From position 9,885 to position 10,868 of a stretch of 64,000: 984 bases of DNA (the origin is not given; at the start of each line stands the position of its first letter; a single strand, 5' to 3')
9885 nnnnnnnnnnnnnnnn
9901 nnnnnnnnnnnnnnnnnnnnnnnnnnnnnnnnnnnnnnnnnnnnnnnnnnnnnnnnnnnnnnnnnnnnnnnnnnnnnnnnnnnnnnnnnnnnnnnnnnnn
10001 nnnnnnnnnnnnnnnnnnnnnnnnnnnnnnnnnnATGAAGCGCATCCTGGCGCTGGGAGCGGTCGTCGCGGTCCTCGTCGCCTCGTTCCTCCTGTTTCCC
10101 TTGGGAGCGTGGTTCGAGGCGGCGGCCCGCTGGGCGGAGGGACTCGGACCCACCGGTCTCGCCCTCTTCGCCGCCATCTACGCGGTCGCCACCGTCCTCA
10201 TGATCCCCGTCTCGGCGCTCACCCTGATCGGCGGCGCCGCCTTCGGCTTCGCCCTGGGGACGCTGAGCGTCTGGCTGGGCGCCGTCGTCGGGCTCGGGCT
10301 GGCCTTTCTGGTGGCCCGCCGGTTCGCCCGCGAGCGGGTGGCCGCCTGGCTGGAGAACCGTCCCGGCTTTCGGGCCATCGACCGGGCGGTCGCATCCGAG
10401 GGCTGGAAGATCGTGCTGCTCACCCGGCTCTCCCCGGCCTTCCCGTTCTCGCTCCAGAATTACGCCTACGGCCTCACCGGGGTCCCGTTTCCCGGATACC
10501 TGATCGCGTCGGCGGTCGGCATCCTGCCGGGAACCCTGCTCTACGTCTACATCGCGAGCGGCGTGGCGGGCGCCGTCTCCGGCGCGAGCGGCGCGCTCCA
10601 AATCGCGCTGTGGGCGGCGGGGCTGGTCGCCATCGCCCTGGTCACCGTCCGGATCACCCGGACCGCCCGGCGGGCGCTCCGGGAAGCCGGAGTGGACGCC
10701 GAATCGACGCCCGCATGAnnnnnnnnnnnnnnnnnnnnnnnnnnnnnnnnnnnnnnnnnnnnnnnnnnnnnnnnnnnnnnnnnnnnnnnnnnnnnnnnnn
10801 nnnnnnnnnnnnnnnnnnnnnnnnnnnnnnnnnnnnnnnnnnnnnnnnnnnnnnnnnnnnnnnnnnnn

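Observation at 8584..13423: Translationally coupled operon: FAD disulfide oxidoreductase, DedA/TVP38 and a polytopic pentaheme cytochrome c with TPR domain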

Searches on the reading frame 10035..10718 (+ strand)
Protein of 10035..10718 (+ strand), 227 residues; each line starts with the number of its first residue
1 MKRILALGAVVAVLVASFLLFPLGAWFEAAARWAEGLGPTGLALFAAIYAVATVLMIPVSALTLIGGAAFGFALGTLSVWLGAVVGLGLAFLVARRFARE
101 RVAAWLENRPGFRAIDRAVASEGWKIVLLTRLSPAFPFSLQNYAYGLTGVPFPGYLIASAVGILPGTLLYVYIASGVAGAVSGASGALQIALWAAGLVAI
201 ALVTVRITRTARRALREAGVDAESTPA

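Call 7: search_protein_families(library=pfam, proteins=[window:10035-10718:+], max_evalue=0.01)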
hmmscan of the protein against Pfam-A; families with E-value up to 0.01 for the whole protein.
window:10035-10718:+ (227 aa): 1 family
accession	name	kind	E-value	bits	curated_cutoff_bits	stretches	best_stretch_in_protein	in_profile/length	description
PF09335.16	VTT_dom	-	3.2e-26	92.7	33.9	1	57-174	1-121/123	VTT domain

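Call 8: search_protein_families(library=ncbifam, proteins=[window:10035-10718:+], max_evalue=0.01)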
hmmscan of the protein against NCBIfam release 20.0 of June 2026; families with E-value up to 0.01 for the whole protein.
window:10035-10718:+ (227 aa): 0 families

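Call 77: find_homologous_proteins(query=window:10035-10718:+)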
Query window:10035-10718:+ (227 aa): 1372 proteins with E <= 0.001 among 8000 candidates; the best 120 are listed.
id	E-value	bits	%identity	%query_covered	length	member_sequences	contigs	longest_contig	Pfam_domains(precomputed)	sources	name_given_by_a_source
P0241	6.9e-131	453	100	100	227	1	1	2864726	PF09335.17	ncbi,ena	-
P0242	1.6e-100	353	83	89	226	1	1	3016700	PF09335.17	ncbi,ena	-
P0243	1.9e-95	337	77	99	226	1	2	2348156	PF09335.17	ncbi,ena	-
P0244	2.5e-89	317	72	99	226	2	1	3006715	PF09335.17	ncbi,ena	-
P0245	1.4e-85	304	74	90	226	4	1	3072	PF09335.17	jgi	-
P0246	3.1e-78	281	64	98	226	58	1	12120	PF09335.17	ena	-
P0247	3.1e-78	280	62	99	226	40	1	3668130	PF09335.17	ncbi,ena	-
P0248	9.3e-78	279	62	97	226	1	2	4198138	PF09335.17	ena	-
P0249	1.9e-77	278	66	98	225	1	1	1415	PF09335.17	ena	-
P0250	7.8e-77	276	60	99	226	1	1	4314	PF09335.17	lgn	-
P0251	1.1e-76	275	64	98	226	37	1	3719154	PF09335.17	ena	-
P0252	1.9e-76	275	63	97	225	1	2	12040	PF09335.17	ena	-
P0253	3.3e-76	274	65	97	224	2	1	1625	PF09335.17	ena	-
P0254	7.6e-76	273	61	97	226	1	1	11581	PF09335.17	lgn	-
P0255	1.1e-75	272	61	99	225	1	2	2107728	PF09335.17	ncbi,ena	-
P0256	4.5e-75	270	63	100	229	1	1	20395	PF09335.17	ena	-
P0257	6.4e-75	270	63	97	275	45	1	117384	PF09335.17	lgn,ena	-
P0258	1.0e-74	269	61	99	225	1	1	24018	PF09335.17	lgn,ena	-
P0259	1.5e-74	268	62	100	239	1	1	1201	PF09335.17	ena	-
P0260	1.8e-74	268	61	98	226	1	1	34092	PF09335.17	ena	-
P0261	6.2e-74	266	63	97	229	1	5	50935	PF09335.17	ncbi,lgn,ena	-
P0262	7.6e-74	266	60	98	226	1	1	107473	PF09335.17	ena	-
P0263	1.9e-73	265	60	100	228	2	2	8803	PF09335.17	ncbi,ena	-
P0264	3.4e-73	264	63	91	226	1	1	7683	PF09335.17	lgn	-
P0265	1.7e-72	262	62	98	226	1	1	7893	PF09335.17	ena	-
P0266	1.7e-72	262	61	98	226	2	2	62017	PF09335.17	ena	-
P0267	2.8e-72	261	62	97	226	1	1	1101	PF09335.17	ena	-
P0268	1.8e-70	255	64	81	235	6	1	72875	PF09335.17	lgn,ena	-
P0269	3.3e-70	254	57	100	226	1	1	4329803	PF09335.17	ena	-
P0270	3.9e-70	254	57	100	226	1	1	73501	PF09335.17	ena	-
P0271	4.8e-70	254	57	100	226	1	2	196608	PF09335.17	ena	-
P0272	5.5e-70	254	64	81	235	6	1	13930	PF09335.17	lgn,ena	-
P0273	8.1e-70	253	56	100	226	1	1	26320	PF09335.17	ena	-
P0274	9.3e-70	253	57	100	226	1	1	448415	PF09335.17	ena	-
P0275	9.8e-70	253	56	100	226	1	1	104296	PF09335.17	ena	-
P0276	1.2e-69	252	56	100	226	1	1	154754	PF09335.17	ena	-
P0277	1.2e-69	252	56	100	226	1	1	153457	PF09335.17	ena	-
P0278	1.8e-69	252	56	100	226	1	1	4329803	PF09335.17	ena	-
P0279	2.9e-69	251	60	99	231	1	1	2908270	PF09335.17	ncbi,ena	-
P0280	2.3e-67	245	61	98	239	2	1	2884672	PF09335.17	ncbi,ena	-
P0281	1.2e-63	233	62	85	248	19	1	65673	PF09335.17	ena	-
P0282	1.3e-63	233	63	85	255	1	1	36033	PF09335.17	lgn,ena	-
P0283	9.6e-62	227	57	89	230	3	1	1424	PF09335.17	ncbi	-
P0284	4.4e-61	224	58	92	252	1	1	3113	PF09335.17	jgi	jgi:uncharacterized membrane protein YdjX (TVP38/TMEM64 family)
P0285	3.4e-60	222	57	89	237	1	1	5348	PF09335.17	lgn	-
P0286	8.7e-60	220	60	89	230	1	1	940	PF09335.17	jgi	jgi:uncharacterized membrane protein YdjX (TVP38/TMEM64 family)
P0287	8.2e-59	217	66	73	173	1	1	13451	PF09335.17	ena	-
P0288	1.1e-58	217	53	89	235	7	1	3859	PF09335.17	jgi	jgi:uncharacterized membrane protein YdjX (TVP38/TMEM64 family)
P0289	1.1e-58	217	58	93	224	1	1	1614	PF09335.17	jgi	jgi:uncharacterized membrane protein YdjX (TVP38/TMEM64 family)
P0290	2.2e-58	216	58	88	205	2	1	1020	PF09335.17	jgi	jgi:uncharacterized membrane protein YdjX (TVP38/TMEM64 family)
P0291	9.4e-58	214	50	97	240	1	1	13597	PF09335.17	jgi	jgi:uncharacterized membrane protein YdjX (TVP38/TMEM64 family)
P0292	2.0e-57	212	53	96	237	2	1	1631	PF09335.17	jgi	-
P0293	2.6e-57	212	55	89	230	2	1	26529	PF09335.17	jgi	jgi:uncharacterized membrane protein YdjX (TVP38/TMEM64 family)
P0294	2.8e-57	212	52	97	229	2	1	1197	PF09335.17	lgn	-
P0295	3.4e-57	212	54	89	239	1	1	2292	PF09335.17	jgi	jgi:uncharacterized membrane protein YdjX (TVP38/TMEM64 family)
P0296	1.4e-56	210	52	89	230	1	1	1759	PF09335.17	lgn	-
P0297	4.4e-56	208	55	89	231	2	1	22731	PF09335.17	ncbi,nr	ncbi:MAG TPA: TVP38/TMEM64 family protein [Vicinamibacteria bacterium]|nr:TVP38/TMEM64 family protei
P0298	1.7e-55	206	56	88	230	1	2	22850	PF09335.17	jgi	jgi:uncharacterized membrane protein YdjX (TVP38/TMEM64 family)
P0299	4.4e-55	205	51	97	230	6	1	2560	PF09335.17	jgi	jgi:uncharacterized membrane protein YdjX (TVP38/TMEM64 family)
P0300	1.0e-54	204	54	89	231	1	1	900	PF09335.17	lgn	-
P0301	2.2e-54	203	56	88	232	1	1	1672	PF09335.17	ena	-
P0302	2.2e-54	203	55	88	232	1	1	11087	PF09335.17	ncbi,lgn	-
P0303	4.4e-54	202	52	94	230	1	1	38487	PF09335.17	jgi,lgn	jgi:uncharacterized membrane protein YdjX (TVP38/TMEM64 family)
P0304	5.6e-54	201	55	88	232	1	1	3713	PF09335.17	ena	-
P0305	5.7e-54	201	52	95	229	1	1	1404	PF09335.17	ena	-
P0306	2.2e-53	199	54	92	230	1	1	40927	PF09335.17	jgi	jgi:uncharacterized membrane protein YdjX (TVP38/TMEM64 family)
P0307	8.5e-53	197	52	89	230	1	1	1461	PF09335.17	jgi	-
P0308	1.1e-51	194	51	95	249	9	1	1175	PF09335.17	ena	-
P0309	5.2e-51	192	49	96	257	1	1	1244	PF09335.17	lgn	-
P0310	8.3e-51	191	54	89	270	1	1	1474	PF09335.17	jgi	jgi:uncharacterized membrane protein YdjX (TVP38/TMEM64 family)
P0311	3.8e-50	189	49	91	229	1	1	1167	PF09335.17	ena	-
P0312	1.3e-49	187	50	93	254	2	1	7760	PF09335.17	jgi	jgi:uncharacterized membrane protein YdjX (TVP38/TMEM64 family)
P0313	1.5e-49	187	56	78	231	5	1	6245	PF09335.17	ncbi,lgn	-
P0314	5.5e-49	185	55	85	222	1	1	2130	PF09335.17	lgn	-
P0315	9.3e-49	184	48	95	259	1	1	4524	PF09335.17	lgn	-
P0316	7.3e-48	181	51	88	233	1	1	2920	PF09335.17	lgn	-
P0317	9.0e-48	181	55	87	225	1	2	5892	PF09335.17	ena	-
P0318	1.5e-47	180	51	87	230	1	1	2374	PF09335.17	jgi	jgi:uncharacterized membrane protein YdjX (TVP38/TMEM64 family)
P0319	4.4e-47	179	49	98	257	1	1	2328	PF09335.17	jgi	jgi:uncharacterized membrane protein YdjX (TVP38/TMEM64 family)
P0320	5.1e-47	178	49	88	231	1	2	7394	PF09335.17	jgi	jgi:uncharacterized membrane protein YdjX (TVP38/TMEM64 family)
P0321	6.0e-47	178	50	91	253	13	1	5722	PF09335.17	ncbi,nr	ncbi:MAG TPA: TVP38/TMEM64 family protein [Methylomirabilota bacterium]|nr:TVP38/TMEM64 family prote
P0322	6.3e-47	178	56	78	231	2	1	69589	PF09335.17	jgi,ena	-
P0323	8.7e-47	178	53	88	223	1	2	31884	PF09335.17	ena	-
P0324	9.0e-47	178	50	89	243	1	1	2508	PF09335.17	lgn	-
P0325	9.0e-47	178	51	85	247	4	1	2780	PF09335.17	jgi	jgi:uncharacterized membrane protein YdjX (TVP38/TMEM64 family)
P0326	1.1e-46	177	55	85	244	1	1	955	PF09335.17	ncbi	-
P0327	1.3e-46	177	48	97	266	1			PF09335.17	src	-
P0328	1.4e-46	177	52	89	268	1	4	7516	PF09335.17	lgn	-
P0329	2.1e-46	176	52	89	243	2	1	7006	PF09335.17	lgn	-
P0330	2.5e-46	176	60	62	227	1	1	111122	PF09335.17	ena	-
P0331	2.7e-46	176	54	85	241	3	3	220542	PF09335.17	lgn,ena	-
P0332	5.2e-46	175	48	94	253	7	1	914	PF09335.17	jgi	-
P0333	5.8e-46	175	52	84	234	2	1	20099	PF09335.17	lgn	-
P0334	7.0e-46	175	54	82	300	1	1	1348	PF09335.17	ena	-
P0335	7.8e-46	175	52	87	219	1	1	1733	PF09335.17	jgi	jgi:uncharacterized membrane protein YdjX (TVP38/TMEM64 family)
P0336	1.2e-45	174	47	93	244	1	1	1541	PF09335.17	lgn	-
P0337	1.4e-45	174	46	99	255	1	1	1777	PF09335.17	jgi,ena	-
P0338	1.6e-45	174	56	62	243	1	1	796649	PF09335.17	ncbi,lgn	-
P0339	1.7e-45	174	51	88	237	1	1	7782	PF09335.17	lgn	-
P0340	3.0e-45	173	48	92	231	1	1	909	PF09335.17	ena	-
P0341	3.0e-45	173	47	94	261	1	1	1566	PF09335.17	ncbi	-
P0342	3.9e-45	172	55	87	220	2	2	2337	PF09335.17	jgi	jgi:uncharacterized membrane protein YdjX (TVP38/TMEM64 family)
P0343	3.9e-45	172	48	97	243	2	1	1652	PF09335.17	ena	-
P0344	3.9e-45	172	51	84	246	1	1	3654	PF09335.17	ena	-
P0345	3.9e-45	172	54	80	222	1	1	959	PF09335.17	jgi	jgi:uncharacterized membrane protein YdjX (TVP38/TMEM64 family)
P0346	4.1e-45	172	48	99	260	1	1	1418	PF09335.17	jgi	jgi:uncharacterized membrane protein YdjX (TVP38/TMEM64 family)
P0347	4.1e-45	172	50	88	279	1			PF09335.17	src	-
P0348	5.0e-45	172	48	94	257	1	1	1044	PF09335.17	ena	-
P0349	5.6e-45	172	53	82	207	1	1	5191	PF09335.17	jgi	jgi:uncharacterized membrane protein YdjX (TVP38/TMEM64 family)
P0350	6.2e-45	172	48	90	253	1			PF09335.17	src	-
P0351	6.2e-45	172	53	88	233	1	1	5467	PF09335.17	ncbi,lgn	ncbi:MAG: TVP38/TMEM64 family protein [Opitutaceae bacterium]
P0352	6.4e-45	172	53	86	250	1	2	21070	PF09335.17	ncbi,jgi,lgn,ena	jgi:uncharacterized membrane protein YdjX (TVP38/TMEM64 family)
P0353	6.5e-45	172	45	93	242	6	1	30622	PF09335.17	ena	-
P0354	6.7e-45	172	55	79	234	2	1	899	PF09335.17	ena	-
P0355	6.8e-45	172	50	96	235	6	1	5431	PF09335.17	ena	-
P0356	7.1e-45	171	48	94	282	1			PF09335.17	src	-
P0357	8.7e-45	171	47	83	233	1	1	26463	PF09335.17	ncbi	-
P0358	8.8e-45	171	47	97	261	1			PF09335.17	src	-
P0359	9.3e-45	171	54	81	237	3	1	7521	PF09335.17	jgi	-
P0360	9.5e-45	171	48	87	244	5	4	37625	PF09335.17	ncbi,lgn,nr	ncbi:MAG TPA: TVP38/TMEM64 family protein [Candidatus Polarisedimenticolia bacterium]|nr:TVP38/TMEM6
